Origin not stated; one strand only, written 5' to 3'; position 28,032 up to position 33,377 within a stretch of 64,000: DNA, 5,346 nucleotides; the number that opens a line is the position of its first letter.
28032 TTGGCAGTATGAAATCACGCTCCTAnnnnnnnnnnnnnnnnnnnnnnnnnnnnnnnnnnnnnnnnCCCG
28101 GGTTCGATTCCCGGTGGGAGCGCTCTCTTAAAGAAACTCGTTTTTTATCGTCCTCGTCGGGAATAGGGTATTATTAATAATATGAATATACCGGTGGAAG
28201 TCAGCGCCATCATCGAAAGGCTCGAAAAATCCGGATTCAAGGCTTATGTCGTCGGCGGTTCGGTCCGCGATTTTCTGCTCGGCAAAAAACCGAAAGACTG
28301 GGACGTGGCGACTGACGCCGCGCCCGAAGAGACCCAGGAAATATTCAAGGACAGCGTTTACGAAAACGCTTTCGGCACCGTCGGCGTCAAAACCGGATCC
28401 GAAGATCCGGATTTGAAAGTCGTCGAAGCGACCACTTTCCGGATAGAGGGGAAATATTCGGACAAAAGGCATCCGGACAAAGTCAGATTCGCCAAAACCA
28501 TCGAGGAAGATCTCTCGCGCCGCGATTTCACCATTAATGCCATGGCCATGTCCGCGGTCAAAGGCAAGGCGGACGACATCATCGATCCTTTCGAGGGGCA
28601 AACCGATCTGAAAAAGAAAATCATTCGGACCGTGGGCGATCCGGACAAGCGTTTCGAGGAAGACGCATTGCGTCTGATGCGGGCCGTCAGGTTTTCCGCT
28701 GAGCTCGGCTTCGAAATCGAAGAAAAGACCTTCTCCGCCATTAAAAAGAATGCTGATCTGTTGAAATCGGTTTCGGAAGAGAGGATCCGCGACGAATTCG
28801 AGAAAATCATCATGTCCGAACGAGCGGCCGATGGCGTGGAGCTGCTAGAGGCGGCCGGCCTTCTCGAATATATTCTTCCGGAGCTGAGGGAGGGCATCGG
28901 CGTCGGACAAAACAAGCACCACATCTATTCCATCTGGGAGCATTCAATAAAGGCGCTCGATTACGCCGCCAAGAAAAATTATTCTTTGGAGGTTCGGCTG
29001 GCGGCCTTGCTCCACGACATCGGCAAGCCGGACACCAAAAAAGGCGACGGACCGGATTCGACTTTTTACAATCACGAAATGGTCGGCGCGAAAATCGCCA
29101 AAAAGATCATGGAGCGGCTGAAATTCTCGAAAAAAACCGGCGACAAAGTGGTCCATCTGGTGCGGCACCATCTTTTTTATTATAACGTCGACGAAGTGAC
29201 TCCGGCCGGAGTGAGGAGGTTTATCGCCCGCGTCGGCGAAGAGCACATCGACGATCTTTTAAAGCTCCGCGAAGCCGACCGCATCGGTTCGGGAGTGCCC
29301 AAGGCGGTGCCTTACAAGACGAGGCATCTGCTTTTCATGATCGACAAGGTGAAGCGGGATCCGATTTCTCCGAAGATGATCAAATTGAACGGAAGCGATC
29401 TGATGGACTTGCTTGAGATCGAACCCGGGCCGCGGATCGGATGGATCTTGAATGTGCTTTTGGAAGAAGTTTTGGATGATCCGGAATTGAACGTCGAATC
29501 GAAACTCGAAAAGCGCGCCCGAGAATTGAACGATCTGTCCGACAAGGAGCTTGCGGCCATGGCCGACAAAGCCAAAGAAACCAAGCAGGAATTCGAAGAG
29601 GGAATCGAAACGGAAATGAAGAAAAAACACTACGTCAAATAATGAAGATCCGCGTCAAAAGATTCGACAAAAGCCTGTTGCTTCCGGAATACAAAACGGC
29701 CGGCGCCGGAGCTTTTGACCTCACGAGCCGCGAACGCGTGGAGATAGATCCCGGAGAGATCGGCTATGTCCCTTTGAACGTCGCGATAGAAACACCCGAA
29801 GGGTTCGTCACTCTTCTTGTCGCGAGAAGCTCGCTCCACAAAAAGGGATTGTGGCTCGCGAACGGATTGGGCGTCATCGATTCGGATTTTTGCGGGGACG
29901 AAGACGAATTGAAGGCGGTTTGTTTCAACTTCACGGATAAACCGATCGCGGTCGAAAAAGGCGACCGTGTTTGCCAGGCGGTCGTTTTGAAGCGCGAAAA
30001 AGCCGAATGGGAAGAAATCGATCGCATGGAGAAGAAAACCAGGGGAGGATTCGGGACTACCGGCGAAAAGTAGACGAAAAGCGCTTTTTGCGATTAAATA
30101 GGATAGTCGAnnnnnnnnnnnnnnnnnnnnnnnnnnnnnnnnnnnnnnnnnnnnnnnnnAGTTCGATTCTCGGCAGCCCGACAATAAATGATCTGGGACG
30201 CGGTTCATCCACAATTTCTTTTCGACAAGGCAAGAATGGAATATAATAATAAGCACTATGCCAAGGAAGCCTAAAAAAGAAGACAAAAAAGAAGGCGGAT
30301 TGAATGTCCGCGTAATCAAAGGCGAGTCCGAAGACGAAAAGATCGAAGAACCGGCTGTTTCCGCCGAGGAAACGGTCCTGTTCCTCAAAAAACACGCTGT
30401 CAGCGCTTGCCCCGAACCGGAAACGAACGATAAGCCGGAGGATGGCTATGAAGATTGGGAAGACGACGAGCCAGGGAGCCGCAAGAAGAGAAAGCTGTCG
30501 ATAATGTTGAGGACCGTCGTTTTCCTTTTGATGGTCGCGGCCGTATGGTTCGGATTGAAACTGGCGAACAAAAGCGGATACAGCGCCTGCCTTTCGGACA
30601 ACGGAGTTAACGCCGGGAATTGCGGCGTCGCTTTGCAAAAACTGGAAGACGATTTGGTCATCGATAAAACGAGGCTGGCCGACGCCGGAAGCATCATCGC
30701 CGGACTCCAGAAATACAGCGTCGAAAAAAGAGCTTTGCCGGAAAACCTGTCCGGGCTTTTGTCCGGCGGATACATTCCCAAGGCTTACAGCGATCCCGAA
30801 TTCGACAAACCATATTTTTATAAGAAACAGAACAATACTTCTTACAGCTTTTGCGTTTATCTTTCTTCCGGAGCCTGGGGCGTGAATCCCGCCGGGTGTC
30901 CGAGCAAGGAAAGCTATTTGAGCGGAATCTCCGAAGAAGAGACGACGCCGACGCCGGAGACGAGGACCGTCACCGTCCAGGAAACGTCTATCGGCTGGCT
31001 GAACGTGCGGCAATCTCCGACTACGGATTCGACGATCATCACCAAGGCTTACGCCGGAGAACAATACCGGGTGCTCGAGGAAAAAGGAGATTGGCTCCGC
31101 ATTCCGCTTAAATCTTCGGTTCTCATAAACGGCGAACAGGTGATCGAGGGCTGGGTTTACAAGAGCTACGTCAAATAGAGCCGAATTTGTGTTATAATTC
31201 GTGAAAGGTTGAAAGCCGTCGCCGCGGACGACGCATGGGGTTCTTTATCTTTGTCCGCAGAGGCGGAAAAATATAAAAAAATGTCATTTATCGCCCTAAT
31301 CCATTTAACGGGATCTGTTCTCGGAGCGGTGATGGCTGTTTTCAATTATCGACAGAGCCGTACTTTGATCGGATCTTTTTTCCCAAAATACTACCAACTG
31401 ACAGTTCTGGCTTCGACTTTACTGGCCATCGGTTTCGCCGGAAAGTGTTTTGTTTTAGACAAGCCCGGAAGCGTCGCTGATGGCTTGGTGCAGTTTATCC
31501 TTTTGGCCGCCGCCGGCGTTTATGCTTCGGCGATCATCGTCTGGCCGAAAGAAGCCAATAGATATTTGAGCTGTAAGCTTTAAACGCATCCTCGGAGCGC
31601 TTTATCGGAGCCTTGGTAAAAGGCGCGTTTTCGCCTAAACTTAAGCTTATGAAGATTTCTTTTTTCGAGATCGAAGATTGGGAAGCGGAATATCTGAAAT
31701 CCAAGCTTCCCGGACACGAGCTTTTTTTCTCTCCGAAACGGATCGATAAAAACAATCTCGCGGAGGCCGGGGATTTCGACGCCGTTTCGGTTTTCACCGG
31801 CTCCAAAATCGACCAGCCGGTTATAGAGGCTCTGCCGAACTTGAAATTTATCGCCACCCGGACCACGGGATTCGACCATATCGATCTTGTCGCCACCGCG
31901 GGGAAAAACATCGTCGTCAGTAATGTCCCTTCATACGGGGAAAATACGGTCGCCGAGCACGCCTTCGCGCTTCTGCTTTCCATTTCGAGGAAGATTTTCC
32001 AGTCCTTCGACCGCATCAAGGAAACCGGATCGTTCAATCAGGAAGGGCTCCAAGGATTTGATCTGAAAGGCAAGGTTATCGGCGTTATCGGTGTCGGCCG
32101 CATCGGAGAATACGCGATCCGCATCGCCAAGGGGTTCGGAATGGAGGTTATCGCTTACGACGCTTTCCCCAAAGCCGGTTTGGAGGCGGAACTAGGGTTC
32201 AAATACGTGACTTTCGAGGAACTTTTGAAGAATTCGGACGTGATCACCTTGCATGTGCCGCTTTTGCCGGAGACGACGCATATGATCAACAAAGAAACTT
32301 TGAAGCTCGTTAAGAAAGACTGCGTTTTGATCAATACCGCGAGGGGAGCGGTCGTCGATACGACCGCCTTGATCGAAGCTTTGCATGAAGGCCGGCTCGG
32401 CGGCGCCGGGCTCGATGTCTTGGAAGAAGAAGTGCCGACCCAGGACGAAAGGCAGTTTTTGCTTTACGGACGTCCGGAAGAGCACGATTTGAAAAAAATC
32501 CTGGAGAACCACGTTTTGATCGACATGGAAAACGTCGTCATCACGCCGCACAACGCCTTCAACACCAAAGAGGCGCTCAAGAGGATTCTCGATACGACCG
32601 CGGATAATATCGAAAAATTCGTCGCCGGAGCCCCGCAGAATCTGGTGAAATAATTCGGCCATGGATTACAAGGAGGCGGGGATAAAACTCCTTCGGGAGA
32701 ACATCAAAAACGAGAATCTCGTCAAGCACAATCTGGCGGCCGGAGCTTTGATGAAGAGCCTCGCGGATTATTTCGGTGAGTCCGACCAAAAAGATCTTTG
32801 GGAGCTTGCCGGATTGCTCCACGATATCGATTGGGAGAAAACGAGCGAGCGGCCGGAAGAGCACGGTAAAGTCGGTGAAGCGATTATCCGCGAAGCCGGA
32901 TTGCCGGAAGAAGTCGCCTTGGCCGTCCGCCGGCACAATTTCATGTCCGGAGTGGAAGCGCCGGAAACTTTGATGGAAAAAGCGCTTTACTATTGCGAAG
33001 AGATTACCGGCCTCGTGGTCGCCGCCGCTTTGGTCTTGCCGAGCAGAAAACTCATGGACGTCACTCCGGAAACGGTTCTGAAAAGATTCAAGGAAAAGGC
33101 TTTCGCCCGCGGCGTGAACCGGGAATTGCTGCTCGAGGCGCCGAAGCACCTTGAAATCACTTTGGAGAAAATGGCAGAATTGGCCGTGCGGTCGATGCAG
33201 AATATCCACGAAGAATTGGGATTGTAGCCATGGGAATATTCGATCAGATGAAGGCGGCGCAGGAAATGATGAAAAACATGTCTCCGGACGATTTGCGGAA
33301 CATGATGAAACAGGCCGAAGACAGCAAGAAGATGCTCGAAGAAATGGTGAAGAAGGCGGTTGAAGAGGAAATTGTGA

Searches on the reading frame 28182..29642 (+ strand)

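Call 8: search_protein_families(library=pfam, proteins=[window:28182-29642:+], max_evalue=0.00001)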
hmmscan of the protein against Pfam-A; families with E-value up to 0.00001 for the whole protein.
window:28182-29642:+ (486 aa): 4 families
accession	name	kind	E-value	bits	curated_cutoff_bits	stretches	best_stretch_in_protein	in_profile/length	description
PF01743.26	PolyA_pol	-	1.9e-38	132.1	23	1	21-149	1-126/126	Poly A polymerase head domain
PF12627.12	PolyA_pol_RNAbd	-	2.4e-23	82.1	22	1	176-236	1-61/64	Probable RNA and SrmB- binding site of polymerase A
PF01966.28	HD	-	7.4e-14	52.5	22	1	252-366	2-111/116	HD domain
PF13735.12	tRNA_NucTran2_2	-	5.7e-08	33.3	27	1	305-437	23-140/149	tRNA nucleotidyltransferase domain 2 putative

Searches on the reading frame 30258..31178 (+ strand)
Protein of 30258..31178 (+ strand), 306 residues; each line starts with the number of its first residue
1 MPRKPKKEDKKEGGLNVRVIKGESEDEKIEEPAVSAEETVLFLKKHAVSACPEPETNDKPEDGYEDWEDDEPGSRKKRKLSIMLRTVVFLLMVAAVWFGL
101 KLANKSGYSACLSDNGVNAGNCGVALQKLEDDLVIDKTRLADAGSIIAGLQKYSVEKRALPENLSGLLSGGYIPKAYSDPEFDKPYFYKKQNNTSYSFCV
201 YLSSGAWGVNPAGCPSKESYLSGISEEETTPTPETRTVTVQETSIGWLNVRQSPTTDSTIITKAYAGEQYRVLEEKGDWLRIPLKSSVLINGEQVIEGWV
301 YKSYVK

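Call 3: search_protein_families(library=pfam, proteins=[window:30258-31178:+], max_evalue=0.01)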
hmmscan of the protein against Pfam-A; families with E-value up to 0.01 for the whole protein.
window:30258-31178:+ (306 aa): 3 families
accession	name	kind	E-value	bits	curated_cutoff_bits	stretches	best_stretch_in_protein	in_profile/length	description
PF08239.17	SH3_3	-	2.9e-12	47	27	1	248-306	3-54/54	Bacterial SH3 domain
PF18348.7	SH3_16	-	7.8e-05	22.8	25.8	1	250-282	1-33/49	Bacterial dipeptidyl-peptidase Sh3 domain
PF06347.19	SH3_4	-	0.00056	20.1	24.1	1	248-282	5-39/56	Bacterial SH3 domain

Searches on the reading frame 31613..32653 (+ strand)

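Call 3: search_protein_families(library=pfam, proteins=[window:31613-32653:+], max_evalue=0.01)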
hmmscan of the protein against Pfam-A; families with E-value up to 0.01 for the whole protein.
window:31613-32653:+ (346 aa): 7 families
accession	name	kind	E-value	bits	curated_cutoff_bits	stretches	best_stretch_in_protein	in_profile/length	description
PF02826.25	2-Hacid_dh_C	-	2.1e-57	193.8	25.1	1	118-315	1-178/178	D-isomer specific 2-hydroxyacid dehydrogenase, NAD binding domain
PF00389.36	2-Hacid_dh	-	1.5e-29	102.8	24.6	1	22-345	9-133/134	D-isomer specific 2-hydroxyacid dehydrogenase, catalytic domain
PF00670.27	AdoHcyase_NAD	-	7.2e-05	23.4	27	1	151-243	21-110/162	S-adenosyl-L-homocysteine hydrolase, NAD binding domain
PF03446.21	NAD_binding_2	-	0.00013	22.5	21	1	156-260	2-110/161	NAD binding domain of 6-phosphogluconate dehydrogenase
PF01262.27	AlaDh_PNT_C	-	0.00018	21.4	23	1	154-243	30-129/214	Alanine dehydrogenase/PNT, C-terminal domain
PF07991.19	KARI_N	-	0.0034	17.4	20.6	1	151-218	2-71/165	Acetohydroxy acid isomeroreductase, NADPH-binding domain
PF02153.23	PDH_N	-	0.0072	16.3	26.5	0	173-242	8-78/154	Prephenate dehydrogenase, nucleotide-binding domain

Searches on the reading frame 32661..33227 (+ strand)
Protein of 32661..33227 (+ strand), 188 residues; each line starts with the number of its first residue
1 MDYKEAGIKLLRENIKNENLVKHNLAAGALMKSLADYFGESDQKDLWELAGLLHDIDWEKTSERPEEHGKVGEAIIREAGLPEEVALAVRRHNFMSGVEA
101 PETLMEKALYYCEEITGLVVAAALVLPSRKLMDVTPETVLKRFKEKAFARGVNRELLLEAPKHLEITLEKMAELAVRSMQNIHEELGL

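Call 3: search_protein_families(library=pfam, proteins=[window:32661-33227:+], max_evalue=0.01)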
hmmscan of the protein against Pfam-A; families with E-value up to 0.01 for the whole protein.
window:32661-33227:+ (188 aa): 2 families
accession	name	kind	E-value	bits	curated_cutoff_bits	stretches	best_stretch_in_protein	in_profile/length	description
PF01966.28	HD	-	8.1e-11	42.7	22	1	22-99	3-92/116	HD domain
PF08668.18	HDOD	-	0.00019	21.5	22.9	0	13-56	88-130/196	HDOD domain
